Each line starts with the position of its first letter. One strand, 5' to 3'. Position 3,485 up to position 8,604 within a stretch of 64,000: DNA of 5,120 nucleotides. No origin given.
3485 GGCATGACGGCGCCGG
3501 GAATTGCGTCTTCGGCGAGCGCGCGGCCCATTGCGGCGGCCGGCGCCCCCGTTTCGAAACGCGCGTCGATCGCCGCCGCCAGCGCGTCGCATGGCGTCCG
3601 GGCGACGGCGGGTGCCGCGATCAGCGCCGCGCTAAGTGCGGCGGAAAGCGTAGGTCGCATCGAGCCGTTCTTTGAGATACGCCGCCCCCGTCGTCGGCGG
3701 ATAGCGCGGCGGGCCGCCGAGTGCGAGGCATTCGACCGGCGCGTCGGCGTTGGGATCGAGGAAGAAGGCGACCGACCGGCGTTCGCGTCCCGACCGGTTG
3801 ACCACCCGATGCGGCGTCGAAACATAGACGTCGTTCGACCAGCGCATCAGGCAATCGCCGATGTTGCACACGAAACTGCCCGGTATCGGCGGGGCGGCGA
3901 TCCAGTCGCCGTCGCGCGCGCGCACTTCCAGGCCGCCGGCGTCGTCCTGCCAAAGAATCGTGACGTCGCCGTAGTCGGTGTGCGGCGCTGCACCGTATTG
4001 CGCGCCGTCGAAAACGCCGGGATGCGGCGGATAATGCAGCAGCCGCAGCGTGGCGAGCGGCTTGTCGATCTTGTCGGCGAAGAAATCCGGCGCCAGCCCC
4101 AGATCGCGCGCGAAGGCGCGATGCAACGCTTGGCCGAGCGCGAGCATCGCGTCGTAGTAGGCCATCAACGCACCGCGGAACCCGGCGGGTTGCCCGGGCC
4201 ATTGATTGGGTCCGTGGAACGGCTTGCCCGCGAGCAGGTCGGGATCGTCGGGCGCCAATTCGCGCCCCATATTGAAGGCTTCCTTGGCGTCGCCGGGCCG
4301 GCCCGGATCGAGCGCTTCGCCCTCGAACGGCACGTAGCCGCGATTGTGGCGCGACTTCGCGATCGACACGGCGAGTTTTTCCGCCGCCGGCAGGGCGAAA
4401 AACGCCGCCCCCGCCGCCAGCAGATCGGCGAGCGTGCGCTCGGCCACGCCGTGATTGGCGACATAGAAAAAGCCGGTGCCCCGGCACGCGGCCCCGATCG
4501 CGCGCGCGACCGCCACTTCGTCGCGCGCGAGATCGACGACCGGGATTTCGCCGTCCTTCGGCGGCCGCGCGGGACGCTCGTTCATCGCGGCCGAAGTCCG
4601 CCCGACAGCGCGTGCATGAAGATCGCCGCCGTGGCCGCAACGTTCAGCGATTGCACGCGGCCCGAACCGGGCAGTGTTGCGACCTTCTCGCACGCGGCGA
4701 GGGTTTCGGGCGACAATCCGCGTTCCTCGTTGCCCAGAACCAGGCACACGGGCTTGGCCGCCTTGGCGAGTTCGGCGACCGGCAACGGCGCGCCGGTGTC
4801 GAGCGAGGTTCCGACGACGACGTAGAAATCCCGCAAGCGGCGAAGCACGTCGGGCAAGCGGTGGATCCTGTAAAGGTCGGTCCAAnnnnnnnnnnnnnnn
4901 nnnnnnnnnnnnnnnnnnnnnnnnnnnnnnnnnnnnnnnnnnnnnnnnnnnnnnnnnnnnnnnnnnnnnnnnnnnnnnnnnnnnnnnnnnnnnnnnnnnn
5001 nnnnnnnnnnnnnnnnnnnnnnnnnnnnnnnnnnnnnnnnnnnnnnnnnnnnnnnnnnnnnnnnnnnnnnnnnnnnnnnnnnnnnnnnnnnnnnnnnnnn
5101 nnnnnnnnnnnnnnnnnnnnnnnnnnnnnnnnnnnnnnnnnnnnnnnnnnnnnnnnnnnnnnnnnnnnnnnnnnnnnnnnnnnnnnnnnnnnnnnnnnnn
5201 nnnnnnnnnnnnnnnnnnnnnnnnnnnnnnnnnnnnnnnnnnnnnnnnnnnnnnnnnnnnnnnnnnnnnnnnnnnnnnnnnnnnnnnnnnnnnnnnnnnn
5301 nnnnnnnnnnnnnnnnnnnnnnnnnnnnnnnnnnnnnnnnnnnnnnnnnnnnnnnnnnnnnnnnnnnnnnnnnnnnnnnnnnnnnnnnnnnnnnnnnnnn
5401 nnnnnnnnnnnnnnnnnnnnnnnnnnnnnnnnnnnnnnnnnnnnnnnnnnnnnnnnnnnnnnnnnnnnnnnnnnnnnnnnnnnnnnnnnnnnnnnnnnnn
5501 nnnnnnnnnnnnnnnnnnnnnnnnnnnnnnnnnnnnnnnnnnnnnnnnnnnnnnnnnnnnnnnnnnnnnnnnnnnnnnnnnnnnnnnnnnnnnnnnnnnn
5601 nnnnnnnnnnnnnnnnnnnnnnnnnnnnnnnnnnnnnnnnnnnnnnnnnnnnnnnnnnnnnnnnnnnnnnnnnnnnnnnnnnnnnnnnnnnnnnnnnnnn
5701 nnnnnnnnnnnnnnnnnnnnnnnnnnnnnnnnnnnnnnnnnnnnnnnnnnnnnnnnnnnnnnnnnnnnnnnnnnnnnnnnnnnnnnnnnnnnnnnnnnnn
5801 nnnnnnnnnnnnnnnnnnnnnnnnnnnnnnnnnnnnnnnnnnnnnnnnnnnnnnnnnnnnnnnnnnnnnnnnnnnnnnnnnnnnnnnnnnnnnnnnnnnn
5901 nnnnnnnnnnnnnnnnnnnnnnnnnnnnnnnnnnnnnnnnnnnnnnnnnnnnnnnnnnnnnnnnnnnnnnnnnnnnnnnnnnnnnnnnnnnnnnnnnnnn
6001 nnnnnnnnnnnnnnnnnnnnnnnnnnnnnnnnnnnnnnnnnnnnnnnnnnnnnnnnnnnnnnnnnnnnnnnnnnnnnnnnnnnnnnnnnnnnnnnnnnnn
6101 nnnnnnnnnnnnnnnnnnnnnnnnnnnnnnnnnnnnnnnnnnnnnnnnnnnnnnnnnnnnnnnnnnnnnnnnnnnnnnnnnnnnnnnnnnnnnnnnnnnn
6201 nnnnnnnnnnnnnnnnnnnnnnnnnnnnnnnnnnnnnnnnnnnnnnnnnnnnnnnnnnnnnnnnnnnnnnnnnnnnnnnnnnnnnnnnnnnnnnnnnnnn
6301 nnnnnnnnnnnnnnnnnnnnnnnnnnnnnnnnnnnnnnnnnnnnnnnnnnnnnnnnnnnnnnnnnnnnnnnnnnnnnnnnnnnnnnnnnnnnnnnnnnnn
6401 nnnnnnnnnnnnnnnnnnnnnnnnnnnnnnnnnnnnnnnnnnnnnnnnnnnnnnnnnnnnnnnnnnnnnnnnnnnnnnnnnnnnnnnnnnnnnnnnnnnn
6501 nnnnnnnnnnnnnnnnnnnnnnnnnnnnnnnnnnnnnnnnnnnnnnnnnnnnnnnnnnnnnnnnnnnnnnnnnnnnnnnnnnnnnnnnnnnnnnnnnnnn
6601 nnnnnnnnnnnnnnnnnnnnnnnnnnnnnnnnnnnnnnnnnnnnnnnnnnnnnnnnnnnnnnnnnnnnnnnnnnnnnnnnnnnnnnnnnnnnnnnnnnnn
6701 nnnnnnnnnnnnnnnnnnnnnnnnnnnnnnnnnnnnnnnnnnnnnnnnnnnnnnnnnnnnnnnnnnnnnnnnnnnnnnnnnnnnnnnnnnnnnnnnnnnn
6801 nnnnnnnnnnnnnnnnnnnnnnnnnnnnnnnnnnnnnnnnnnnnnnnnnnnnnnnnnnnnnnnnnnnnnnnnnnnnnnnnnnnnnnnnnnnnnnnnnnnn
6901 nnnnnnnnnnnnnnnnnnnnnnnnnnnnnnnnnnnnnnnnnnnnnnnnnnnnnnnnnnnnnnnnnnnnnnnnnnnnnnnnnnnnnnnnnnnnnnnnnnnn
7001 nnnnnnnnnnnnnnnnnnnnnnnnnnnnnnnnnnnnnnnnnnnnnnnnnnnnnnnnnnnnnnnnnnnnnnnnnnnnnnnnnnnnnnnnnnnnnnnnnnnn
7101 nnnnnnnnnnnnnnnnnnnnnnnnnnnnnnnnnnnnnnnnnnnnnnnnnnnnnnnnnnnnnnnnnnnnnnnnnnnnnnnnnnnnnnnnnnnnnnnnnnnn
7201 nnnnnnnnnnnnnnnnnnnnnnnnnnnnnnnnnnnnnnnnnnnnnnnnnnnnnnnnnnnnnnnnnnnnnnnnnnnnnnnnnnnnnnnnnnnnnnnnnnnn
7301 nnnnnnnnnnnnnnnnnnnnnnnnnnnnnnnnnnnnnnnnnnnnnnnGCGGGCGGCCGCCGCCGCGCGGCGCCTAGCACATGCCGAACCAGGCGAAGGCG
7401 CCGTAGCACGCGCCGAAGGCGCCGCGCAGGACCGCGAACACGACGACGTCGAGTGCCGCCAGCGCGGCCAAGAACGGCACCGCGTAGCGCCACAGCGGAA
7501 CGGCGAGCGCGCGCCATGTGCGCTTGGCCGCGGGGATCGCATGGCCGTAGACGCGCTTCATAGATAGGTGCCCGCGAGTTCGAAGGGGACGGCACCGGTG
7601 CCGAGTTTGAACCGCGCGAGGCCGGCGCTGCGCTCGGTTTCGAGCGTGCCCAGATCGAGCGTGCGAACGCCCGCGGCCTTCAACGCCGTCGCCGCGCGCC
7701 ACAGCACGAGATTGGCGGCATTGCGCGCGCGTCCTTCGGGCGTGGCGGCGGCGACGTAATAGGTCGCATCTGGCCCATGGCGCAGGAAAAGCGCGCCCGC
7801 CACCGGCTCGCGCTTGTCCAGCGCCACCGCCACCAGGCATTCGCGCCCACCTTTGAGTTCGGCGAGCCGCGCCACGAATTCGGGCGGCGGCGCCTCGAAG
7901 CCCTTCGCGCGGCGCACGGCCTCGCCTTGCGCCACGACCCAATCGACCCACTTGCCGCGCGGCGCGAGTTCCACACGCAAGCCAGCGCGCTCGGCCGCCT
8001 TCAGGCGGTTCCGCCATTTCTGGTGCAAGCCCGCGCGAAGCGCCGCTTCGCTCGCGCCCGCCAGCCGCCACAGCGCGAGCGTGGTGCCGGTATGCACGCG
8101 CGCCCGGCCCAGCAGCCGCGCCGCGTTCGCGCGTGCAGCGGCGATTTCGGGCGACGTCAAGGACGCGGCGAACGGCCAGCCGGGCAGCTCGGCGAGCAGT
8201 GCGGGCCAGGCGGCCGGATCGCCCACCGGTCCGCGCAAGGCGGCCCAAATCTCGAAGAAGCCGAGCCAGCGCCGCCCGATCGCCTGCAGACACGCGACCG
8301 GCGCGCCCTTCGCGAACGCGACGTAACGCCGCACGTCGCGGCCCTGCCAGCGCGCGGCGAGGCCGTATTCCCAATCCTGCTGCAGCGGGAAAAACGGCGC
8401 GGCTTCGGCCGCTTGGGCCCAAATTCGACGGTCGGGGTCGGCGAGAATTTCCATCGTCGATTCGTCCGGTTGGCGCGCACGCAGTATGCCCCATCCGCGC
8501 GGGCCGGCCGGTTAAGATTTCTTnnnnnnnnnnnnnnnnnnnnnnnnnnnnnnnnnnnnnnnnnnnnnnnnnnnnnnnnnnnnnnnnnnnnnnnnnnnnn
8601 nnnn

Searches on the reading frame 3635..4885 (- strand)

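Call 6: search_protein_families(library=pfam, proteins=[window:3635-4885:-], max_evalue=0.1)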
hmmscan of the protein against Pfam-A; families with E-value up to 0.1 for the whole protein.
window:3635-4885:- (417 aa): 2 families
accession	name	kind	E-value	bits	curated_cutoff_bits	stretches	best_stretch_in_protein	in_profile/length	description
PF14226.12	DIOX_N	-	1.2e-30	107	27.3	1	114-231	1-116/117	non-haem dioxygenase in morphine synthesis N-terminal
PF03171.26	2OG-FeII_Oxy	-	9.1e-25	87.4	23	1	279-378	4-101/101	2OG-Fe(II) oxygenase superfamily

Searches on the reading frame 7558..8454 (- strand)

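Call 43: search_protein_families(library=pfam, proteins=[window:7558-8454:-], max_evalue=0.001)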
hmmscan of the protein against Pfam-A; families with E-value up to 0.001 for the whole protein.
window:7558-8454:- (298 aa): 3 families
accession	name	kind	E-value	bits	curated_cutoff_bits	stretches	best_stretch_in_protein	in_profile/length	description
PF13480.13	Acetyltransf_6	-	2.1e-12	47.8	22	1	146-270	6-136/143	Acetyltransferase (GNAT) domain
PF02388.22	FemAB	-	5.1e-05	22.7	24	1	214-296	304-388/406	FemAB family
PF09924.15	LPG_synthase_C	-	5.6e-05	22.8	27.5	1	69-270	43-245/298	Phosphatidylglycerol lysyltransferase, C-terminal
